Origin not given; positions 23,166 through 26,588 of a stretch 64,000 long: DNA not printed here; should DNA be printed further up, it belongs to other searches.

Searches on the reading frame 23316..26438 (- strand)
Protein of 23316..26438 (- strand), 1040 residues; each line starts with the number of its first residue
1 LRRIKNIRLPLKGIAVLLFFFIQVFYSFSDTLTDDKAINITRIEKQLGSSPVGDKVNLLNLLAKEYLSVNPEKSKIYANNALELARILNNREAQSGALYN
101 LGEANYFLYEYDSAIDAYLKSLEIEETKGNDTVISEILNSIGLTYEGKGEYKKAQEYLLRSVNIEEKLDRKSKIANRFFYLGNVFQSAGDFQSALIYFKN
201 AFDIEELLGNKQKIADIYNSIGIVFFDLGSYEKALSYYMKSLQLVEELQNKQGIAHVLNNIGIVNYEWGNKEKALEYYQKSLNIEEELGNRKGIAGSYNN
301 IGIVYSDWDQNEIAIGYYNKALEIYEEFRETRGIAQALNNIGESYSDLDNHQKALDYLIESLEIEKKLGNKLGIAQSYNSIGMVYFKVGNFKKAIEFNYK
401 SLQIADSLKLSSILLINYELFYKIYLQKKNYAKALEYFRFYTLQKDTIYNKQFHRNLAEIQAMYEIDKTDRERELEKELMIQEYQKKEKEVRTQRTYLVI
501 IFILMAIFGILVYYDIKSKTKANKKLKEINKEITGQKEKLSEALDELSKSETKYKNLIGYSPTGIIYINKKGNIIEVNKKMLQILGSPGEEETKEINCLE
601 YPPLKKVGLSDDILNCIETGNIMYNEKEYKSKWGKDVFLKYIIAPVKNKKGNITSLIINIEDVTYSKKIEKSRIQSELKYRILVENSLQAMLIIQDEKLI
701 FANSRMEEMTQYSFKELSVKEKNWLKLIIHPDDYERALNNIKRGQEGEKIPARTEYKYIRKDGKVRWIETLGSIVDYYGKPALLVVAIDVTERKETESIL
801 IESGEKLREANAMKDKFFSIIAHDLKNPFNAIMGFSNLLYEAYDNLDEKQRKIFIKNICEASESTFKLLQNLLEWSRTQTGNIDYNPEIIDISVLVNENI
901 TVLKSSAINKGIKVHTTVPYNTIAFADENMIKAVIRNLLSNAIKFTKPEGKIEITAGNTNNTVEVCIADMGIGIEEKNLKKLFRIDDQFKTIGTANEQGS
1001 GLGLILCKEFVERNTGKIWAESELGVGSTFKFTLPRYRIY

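Call 18: search_protein_families(library=pfam, proteins=[window:23316-26438:-], max_evalue=0.001)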
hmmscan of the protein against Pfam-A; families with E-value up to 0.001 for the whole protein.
window:23316-26438:- (1040 aa): 18 families
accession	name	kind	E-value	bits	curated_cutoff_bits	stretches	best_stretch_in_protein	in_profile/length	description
PF13424.12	TPR_12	-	8e-55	183.4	30.1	4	214-284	2-74/77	Tetratricopeptide repeat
PF00515.34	TPR_1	-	6.1e-41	137.1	27.8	5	215-244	1-30/34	Tetratricopeptide repeat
PF13374.12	TPR_10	-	1.6e-29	101.4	27.5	1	335-369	2-37/42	Tetratricopeptide repeat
PF07719.23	TPR_2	-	2.3e-29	99.5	27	0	97-126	3-32/34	Tetratricopeptide repeat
PF13181.12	TPR_8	-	1.7e-28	96.8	25.7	0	136-166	2-32/34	Tetratricopeptide repeat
PF02518.31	HATPase_c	-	8.9e-23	81.3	26.4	1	927-1036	2-109/111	Histidine kinase-, DNA gyrase B-, and HSP90-like ATPase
PF13426.13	PAS_9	-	1.8e-19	70.4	27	2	562-664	1-102/103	PAS domain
PF08447.18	PAS_3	-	2.8e-15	56.8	25.6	1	700-785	2-86/89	PAS fold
PF13176.12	TPR_7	-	2.6e-14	52.5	27.9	0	337-371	1-35/36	Tetratricopeptide repeat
PF13188.13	PAS_8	-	6.6e-14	51.7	21.8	2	679-729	2-50/65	PAS domain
PF24885.1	TPR_NPHP3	-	1.6e-12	47.8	100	2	196-332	77-220/239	Nephrocystin-3 TPR domain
PF00989.32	PAS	-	1.2e-11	45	22.6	1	680-790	3-113/113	PAS fold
PF00512.31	HisKA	-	1.2e-11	44.9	26.9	1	813-881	1-66/66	His Kinase A (phospho-acceptor) domain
PF17874.7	TPR_MalT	-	1.2e-08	35.1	45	0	179-292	44-159/336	MalT-like TPR region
PF13432.12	TPR_16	-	4.4e-08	33.9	32.7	0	181-238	3-54/65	Tetratricopeptide repeat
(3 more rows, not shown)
